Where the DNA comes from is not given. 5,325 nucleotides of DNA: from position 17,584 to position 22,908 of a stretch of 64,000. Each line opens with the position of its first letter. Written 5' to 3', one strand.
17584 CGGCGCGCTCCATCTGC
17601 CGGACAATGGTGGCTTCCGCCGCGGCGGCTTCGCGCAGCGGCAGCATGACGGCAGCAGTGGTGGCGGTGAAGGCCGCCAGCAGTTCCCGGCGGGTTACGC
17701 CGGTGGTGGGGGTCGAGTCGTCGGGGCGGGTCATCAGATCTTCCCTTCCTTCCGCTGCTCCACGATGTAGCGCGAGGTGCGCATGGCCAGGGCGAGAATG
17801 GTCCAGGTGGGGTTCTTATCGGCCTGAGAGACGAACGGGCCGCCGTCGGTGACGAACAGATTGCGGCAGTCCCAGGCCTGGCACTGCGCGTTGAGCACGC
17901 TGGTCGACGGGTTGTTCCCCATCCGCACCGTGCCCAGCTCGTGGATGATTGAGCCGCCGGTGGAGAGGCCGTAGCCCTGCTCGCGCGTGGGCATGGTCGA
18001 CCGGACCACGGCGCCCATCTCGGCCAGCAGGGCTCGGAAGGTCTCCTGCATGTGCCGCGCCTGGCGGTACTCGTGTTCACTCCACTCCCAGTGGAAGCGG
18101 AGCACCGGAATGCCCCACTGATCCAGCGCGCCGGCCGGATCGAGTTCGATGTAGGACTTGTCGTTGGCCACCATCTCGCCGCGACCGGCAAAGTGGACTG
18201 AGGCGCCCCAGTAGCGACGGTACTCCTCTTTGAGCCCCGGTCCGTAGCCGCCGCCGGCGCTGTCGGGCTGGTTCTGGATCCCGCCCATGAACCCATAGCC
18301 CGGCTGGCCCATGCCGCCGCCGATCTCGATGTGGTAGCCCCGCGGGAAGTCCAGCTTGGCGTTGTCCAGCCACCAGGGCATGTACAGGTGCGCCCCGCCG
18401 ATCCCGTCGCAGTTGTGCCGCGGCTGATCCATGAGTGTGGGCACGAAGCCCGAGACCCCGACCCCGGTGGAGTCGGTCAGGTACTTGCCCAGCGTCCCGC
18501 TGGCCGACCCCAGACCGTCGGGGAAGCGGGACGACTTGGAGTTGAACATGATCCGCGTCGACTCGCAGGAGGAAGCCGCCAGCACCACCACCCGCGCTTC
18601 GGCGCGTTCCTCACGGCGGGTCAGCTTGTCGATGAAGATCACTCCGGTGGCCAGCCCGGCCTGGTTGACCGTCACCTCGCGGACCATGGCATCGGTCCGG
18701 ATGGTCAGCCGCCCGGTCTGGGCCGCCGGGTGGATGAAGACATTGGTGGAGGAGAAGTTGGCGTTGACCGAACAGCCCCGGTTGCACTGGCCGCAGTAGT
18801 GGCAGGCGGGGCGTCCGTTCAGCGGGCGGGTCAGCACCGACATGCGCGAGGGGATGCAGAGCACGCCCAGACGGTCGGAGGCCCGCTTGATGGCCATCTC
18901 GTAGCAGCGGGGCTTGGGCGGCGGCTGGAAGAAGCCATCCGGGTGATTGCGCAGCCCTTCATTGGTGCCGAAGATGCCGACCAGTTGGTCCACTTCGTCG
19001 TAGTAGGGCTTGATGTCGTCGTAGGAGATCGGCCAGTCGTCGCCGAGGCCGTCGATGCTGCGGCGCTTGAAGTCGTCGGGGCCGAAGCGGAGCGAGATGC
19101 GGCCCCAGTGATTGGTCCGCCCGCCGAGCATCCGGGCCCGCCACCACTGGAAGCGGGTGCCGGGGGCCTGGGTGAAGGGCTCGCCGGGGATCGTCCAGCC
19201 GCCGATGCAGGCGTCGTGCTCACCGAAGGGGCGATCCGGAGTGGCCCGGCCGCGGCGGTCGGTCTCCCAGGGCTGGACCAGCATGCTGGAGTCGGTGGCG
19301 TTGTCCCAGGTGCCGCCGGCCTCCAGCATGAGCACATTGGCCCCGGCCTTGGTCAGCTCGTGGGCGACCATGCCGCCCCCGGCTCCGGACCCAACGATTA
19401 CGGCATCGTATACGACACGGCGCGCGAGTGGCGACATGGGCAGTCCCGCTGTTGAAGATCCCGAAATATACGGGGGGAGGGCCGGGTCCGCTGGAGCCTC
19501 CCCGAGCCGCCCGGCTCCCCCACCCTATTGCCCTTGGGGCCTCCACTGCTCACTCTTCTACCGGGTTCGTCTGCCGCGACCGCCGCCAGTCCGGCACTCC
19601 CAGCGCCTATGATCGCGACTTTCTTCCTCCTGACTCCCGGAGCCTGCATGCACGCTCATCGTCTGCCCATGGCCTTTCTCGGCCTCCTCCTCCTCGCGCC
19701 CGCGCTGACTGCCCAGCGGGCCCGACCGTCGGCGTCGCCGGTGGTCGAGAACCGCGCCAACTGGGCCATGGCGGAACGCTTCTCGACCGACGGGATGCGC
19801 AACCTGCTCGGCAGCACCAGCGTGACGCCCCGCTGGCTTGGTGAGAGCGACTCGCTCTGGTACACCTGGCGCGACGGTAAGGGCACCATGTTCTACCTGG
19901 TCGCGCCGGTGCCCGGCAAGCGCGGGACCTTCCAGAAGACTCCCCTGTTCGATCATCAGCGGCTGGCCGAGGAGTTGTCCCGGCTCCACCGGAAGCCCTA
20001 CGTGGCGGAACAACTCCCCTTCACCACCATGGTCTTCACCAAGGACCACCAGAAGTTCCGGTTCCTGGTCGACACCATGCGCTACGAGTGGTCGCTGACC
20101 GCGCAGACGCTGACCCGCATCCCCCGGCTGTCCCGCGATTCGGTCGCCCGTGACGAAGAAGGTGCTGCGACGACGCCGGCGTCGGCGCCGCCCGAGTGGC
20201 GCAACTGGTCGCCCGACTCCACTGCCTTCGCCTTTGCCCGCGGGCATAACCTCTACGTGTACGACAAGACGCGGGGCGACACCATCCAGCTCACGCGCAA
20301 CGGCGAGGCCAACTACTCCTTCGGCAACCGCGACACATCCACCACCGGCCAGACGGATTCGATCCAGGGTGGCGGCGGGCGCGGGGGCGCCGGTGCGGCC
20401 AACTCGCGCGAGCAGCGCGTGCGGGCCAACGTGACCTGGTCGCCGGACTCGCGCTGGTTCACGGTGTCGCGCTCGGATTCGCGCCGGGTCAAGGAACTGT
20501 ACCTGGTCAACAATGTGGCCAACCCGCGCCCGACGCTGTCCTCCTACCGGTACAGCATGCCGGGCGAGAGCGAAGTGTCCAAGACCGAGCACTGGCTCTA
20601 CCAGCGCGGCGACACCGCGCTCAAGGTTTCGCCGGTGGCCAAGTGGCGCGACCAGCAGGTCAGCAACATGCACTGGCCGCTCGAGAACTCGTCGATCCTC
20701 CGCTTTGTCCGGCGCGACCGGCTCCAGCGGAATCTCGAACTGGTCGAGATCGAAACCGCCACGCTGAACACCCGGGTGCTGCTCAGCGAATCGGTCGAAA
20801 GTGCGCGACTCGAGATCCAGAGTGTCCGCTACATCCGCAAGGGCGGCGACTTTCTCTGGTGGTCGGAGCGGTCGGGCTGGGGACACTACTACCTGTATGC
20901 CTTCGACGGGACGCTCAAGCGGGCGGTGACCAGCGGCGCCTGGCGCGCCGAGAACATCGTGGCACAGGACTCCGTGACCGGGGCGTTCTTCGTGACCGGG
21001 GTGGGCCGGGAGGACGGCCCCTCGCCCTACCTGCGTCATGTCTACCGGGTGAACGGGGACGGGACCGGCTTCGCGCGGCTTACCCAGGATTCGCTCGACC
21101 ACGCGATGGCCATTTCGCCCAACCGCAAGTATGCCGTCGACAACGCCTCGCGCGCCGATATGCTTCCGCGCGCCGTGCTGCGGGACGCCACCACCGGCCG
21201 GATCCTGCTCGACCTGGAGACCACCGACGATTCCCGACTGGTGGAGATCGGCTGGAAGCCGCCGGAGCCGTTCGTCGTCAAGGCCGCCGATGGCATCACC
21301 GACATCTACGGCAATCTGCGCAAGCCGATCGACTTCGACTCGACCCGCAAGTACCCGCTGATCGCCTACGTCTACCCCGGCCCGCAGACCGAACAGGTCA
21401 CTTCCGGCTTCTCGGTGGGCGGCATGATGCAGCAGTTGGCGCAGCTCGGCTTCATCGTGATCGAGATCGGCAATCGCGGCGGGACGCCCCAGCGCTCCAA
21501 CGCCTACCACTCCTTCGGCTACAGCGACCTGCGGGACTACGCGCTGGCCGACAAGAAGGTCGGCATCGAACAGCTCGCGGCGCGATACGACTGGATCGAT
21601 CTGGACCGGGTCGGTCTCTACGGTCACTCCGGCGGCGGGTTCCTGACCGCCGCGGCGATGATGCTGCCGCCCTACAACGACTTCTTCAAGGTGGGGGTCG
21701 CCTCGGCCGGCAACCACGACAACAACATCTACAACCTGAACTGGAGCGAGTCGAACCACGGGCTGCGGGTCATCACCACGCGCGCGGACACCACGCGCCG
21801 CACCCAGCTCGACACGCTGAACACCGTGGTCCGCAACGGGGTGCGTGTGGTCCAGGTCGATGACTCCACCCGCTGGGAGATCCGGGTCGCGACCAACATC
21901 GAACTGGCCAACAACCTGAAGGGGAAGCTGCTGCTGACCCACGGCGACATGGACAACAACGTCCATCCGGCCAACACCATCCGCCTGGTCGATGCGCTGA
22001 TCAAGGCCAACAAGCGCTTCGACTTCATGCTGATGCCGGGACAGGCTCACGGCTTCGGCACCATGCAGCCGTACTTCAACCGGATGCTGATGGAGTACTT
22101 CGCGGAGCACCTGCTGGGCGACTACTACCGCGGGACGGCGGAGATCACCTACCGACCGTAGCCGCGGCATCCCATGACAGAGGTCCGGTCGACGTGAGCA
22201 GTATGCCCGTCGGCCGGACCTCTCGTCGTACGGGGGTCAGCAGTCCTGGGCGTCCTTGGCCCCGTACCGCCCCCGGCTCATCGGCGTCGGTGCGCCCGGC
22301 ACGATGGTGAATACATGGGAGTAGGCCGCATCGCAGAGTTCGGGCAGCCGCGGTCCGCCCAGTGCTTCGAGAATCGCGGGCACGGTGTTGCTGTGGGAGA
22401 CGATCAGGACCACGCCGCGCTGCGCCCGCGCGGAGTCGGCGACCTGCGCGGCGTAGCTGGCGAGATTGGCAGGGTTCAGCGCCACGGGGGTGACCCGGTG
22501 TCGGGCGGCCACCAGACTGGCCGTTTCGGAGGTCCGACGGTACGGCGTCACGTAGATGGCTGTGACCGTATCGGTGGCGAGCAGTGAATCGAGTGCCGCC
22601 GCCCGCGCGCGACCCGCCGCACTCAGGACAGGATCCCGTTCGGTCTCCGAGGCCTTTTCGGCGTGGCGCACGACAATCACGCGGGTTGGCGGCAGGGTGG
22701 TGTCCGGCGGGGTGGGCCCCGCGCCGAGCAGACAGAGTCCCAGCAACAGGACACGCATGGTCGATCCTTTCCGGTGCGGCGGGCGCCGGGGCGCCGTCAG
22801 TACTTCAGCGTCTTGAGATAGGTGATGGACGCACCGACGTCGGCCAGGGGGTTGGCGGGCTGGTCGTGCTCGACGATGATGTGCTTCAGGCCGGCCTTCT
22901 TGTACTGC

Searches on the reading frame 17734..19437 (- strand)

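Call 58: search_protein_families(library=pfam, proteins=[window:17734-19437:-], max_evalue=0.00001)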
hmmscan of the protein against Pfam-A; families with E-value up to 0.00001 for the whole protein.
window:17734-19437:- (567 aa): 2 families
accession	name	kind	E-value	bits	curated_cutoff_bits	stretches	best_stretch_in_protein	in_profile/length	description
PF05199.19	GMC_oxred_C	-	5.7e-22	79.2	24.6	1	426-551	3-139/139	GMC oxidoreductase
PF00732.25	GMC_oxred_N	-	1e-11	45.5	23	1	96-300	19-200/218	GMC oxidoreductase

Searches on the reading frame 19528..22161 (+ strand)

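Call 30: search_protein_families(library=pfam, proteins=[window:19528-22161:+], max_evalue=0.001)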
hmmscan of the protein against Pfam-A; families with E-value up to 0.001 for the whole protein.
window:19528-22161:+ (877 aa): 4 families
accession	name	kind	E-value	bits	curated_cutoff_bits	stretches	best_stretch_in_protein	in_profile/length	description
PF00930.27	DPPIV_N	-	9e-41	140.2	22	2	301-544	105-351/354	Dipeptidyl peptidase IV (DPP IV) N-terminal region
PF00326.27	Peptidase_S9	-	2.8e-30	105.8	22.6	1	633-862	6-210/213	Prolyl oligopeptidase family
PF12146.15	Hydrolase_4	-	6.6e-05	22.8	27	0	633-832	23-225/239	Serine aminopeptidase, S33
PF01738.24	DLH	-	0.00089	19.3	21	0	788-847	133-192/217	Dienelactone hydrolase family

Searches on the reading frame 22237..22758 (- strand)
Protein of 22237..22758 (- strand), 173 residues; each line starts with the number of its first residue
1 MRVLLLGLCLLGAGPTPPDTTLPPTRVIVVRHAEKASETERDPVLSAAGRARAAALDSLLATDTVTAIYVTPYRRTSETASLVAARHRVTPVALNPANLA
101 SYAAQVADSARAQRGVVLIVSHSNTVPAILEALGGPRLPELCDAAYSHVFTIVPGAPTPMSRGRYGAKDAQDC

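Call 30: search_protein_families(library=pfam, proteins=[window:22237-22758:-], max_evalue=0.001)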
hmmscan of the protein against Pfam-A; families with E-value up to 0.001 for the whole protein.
window:22237-22758:- (173 aa): 1 family
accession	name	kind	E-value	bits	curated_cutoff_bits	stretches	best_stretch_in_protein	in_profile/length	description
PF00300.27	His_Phos_1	-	1.1e-11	45.2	21.7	1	27-93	1-72/194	Histidine phosphatase superfamily (branch 1)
